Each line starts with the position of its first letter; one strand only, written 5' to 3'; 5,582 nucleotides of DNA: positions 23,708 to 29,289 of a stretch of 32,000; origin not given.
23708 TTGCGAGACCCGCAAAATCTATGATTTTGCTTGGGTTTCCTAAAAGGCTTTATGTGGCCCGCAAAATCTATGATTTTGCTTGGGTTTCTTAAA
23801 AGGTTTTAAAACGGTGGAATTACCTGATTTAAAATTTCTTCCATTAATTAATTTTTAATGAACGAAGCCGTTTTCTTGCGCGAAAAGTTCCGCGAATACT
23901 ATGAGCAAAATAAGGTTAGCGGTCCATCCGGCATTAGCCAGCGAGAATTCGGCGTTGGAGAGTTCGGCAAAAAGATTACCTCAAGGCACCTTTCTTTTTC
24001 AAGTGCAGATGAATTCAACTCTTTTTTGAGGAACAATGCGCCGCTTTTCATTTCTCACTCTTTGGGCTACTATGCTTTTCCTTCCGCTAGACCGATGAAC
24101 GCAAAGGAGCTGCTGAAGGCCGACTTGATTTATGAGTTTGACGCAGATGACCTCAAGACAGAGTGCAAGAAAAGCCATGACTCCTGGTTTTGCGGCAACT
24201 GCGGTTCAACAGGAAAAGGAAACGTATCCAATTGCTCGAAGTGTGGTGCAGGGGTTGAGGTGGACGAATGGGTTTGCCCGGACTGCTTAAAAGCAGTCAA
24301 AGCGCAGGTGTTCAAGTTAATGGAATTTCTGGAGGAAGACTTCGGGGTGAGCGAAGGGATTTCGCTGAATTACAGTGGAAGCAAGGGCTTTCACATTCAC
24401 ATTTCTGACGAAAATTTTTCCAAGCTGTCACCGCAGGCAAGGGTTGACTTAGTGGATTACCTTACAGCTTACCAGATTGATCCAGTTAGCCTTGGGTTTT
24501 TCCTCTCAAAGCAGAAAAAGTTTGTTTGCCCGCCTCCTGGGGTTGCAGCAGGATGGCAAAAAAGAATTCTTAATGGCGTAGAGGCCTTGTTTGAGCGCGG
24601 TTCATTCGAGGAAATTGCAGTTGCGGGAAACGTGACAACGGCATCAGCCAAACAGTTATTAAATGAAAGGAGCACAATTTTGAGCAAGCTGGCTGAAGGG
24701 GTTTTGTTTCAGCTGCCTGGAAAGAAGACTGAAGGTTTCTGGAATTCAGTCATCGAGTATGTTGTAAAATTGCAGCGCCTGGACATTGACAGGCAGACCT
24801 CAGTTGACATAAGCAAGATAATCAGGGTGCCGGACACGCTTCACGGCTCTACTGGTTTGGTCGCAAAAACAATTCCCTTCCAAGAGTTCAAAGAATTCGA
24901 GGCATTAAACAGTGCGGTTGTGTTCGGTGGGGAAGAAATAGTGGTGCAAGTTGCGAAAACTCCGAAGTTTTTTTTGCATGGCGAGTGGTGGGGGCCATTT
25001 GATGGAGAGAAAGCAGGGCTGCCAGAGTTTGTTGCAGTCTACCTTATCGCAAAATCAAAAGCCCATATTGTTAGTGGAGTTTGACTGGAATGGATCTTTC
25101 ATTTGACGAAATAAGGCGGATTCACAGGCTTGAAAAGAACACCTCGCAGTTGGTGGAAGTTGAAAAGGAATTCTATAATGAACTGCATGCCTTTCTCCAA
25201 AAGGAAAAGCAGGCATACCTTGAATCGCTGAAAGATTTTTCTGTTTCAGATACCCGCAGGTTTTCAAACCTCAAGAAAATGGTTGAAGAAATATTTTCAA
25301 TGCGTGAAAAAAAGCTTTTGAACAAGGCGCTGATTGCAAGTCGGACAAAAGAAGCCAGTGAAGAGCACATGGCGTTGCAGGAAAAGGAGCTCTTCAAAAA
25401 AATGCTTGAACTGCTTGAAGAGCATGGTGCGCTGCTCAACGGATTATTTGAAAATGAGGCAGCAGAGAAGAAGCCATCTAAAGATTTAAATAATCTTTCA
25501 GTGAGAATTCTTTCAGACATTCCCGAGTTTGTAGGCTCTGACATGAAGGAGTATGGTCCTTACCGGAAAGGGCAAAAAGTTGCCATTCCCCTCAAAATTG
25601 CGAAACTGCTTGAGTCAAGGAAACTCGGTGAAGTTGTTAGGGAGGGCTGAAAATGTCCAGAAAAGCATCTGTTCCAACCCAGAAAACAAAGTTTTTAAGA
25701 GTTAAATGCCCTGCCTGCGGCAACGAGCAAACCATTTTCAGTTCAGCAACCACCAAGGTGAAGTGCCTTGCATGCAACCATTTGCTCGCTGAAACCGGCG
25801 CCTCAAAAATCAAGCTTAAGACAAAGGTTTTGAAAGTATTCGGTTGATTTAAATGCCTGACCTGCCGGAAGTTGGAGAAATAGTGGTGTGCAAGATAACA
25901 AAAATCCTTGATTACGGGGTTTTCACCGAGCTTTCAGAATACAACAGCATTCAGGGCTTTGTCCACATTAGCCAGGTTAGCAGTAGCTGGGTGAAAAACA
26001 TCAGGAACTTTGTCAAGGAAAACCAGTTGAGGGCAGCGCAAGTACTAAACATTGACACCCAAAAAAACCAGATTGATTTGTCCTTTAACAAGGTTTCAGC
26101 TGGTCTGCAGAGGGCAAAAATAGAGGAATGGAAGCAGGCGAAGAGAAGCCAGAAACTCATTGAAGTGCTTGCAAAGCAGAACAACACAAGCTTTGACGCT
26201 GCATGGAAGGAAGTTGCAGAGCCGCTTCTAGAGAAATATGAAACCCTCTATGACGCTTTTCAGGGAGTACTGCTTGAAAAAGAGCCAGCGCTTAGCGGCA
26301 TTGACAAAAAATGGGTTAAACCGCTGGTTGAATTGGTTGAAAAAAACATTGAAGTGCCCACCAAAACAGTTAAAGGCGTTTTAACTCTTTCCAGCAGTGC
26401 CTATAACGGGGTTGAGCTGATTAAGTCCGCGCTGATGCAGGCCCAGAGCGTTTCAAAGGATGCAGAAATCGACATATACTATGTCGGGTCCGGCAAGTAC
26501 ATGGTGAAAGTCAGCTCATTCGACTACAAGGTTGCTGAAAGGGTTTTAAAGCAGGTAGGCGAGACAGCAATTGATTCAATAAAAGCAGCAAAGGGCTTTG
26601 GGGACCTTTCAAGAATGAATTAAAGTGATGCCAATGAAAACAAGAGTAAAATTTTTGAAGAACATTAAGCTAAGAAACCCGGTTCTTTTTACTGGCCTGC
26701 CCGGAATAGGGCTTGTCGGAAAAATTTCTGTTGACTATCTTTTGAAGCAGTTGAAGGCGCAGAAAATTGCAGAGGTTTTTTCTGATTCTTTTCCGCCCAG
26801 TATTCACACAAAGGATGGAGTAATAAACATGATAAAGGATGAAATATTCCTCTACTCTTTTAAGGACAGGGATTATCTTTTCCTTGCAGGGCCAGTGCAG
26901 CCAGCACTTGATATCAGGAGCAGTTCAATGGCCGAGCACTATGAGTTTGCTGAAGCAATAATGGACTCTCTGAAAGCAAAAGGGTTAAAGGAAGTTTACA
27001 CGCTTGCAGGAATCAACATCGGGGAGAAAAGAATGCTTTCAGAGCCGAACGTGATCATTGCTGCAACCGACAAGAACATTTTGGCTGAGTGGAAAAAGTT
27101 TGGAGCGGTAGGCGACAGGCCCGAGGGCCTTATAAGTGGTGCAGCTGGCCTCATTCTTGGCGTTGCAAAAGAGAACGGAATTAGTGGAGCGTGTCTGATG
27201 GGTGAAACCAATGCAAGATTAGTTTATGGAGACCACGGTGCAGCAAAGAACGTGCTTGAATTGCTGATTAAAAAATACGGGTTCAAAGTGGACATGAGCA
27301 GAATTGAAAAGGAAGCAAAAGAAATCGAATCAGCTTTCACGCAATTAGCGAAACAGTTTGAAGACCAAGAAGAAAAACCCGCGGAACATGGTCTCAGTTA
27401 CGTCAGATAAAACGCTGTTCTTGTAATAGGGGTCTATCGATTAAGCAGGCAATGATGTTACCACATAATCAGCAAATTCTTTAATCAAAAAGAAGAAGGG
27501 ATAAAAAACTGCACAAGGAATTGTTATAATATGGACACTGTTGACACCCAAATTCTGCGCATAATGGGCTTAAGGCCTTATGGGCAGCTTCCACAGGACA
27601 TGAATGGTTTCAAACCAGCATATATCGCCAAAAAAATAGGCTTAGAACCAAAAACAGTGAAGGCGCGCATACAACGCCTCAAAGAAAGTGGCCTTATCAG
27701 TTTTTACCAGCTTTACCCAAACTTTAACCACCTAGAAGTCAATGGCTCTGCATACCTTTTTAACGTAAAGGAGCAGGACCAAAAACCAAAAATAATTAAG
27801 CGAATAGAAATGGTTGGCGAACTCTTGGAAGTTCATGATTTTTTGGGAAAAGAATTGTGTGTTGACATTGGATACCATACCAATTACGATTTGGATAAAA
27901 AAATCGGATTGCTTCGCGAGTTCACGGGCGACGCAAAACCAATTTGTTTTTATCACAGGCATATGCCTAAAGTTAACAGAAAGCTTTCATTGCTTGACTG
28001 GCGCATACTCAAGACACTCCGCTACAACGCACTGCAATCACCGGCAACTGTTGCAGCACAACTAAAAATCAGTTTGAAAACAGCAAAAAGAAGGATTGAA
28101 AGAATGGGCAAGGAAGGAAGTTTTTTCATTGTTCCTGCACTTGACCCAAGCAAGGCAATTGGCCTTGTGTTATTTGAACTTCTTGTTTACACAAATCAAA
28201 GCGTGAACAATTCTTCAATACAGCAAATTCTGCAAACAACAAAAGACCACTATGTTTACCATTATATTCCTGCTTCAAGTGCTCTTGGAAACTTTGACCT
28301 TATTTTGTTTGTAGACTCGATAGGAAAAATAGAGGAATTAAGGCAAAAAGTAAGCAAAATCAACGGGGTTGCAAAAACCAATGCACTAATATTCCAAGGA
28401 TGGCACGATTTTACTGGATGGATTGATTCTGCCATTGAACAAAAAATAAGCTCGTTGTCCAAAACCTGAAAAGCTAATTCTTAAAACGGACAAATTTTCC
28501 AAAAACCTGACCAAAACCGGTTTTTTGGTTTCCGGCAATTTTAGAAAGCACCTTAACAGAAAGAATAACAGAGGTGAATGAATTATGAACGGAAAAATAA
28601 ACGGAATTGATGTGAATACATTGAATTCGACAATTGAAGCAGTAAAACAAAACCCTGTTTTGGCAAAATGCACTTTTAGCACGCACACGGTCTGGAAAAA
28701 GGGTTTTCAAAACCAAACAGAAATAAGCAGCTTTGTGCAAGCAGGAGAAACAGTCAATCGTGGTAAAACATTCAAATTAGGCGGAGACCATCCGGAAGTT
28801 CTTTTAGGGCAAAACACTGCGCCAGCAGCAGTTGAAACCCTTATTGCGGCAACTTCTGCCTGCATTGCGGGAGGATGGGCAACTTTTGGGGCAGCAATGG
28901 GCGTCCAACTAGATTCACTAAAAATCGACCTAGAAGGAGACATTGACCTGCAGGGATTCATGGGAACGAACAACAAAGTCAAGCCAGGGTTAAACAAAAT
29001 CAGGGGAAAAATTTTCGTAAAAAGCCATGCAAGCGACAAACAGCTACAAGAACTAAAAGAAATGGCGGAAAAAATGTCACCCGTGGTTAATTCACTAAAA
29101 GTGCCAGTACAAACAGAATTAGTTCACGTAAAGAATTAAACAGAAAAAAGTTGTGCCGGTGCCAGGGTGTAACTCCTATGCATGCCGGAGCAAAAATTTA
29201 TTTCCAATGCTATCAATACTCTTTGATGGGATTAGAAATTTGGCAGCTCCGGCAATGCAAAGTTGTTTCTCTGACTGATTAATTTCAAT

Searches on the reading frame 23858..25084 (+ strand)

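Call 20: search_protein_families(library=pfam, proteins=[window:23858-25084:+], max_evalue=0.01)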
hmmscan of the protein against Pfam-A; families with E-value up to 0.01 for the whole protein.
window:23858-25084:+ (408 aa): 2 families
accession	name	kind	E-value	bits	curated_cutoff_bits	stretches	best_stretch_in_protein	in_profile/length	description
PF01896.25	DNA_primase_S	-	1.1e-12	49.1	26.8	1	139-337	16-159/163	DNA primase small subunit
PF12773.13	DZR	-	0.004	17.7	27.3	1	106-143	9-44/45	Double zinc ribbon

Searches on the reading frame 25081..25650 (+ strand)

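Call 20: search_protein_families(library=pfam, proteins=[window:25081-25650:+], max_evalue=0.01)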
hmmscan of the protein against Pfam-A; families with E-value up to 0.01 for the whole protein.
window:25081-25650:+ (189 aa): 2 families
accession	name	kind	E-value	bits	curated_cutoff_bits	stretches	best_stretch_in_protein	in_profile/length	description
PF22090.1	Gins51_C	-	2.2e-14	53.4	27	1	141-185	3-47/48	Gins51, C-terminal domain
PF05916.17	Sld5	-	0.005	17.5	22.3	0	57-116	35-98/102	GINS complex protein helical bundle domain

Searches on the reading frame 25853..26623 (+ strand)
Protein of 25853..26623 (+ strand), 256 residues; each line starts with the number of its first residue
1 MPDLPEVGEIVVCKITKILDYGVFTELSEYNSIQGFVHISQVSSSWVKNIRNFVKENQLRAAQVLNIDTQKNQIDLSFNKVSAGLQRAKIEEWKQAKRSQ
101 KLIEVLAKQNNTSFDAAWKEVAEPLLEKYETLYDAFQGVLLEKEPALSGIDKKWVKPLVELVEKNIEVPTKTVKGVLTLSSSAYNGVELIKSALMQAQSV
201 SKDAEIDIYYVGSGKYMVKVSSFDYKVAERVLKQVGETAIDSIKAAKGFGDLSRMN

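Call 20: search_protein_families(library=pfam, proteins=[window:25853-26623:+], max_evalue=0.01)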
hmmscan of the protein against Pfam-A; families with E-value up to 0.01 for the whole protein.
window:25853-26623:+ (256 aa): 4 families
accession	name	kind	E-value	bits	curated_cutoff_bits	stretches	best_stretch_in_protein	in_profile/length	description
PF07541.17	EIF_2_alpha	-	1.5e-25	89.8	22.8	1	117-225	1-114/114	Eukaryotic translation initiation factor 2 alpha subunit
PF00575.29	S1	-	4.8e-10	40.1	22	1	5-77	2-72/74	S1 RNA binding domain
PF23459.1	S1_RRP5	-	9.3e-05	23.4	27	1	8-78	4-72/72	RRP5 S1 domain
PF10447.15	EXOSC1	-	0.002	19.3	21.2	0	4-78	1-76/112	Exosome component EXOSC1/CSL4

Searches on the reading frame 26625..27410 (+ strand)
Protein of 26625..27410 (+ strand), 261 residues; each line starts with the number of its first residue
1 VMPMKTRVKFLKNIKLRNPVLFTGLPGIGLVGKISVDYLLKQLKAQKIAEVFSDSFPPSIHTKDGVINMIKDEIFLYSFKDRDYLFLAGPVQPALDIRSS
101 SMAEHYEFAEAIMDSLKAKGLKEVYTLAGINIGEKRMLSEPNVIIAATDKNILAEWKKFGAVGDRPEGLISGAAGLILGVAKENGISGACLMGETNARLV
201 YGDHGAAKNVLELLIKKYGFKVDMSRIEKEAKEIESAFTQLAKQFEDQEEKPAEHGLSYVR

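Call 20: search_protein_families(library=pfam, proteins=[window:26625-27410:+], max_evalue=0.01)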
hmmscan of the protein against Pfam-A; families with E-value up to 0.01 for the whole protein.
window:26625-27410:+ (261 aa): 1 family
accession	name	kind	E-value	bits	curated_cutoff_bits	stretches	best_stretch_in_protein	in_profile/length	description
PF09754.15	PAC2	-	6.5e-43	147.5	25.8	1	21-241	1-214/215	PAC2 family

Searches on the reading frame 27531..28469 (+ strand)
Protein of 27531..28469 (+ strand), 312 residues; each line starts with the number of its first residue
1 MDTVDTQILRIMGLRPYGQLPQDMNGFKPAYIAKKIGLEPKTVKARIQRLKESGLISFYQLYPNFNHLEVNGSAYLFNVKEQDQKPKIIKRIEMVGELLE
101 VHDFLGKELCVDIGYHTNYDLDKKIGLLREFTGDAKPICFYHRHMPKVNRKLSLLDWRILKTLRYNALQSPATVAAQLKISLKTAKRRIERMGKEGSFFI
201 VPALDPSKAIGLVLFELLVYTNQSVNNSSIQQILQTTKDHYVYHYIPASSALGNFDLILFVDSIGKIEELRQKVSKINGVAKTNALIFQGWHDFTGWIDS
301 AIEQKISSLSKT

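Call 20: search_protein_families(library=pfam, proteins=[window:27531-28469:+], max_evalue=0.01)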
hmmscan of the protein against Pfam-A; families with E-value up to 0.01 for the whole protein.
window:27531-28469:+ (312 aa): 11 families
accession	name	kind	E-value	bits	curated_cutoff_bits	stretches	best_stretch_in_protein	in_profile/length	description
PF13412.12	HTH_24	-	1.2e-13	50.8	21.9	2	154-196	3-45/48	Winged helix-turn-helix DNA-binding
PF13404.12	HTH_AsnC-type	-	1.4e-11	44.4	27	2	155-192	4-41/42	AsnC-type helix-turn-helix domain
PF12840.13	HTH_20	-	5.2e-05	23.6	27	0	158-192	8-42/51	Helix-turn-helix domain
PF08281.18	Sigma70_r4_2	-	0.00013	21.9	25.7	0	24-51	24-51/54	Sigma-70, region 4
PF01047.28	MarR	-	0.00029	21.1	24.6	0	28-60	19-51/59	MarR family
PF22451.2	NirdL-like_HTH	-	0.00034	20.6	27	1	32-56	22-46/47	Siroheme decarboxylase NirDL-like HTH domain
PF13730.12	HTH_36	-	0.0013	18.9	25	0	31-56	30-55/55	Helix-turn-helix domain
PF08279.18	HTH_11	-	0.0024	18.1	25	0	27-55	16-44/55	HTH domain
PF13556.12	HTH_30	-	0.0033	17.6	27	0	26-52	12-38/59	PucR C-terminal helix-turn-helix domain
PF13384.12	HTH_23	-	0.0072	16.6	24.6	0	167-192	16-41/50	Homeodomain-like domain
PF01325.25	Fe_dep_repress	-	0.008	16.8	26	0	28-57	24-53/60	Iron dependent repressor, N-terminal DNA binding domain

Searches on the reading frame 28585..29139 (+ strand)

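Call 20: search_protein_families(library=pfam, proteins=[window:28585-29139:+], max_evalue=0.01)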
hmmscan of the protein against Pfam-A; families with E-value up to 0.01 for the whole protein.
window:28585-29139:+ (184 aa): 1 family
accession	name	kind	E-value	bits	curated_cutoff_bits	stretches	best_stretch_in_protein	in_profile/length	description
PF02566.24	OsmC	-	9.1e-15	55.3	27.5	1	75-178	1-98/100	OsmC-like protein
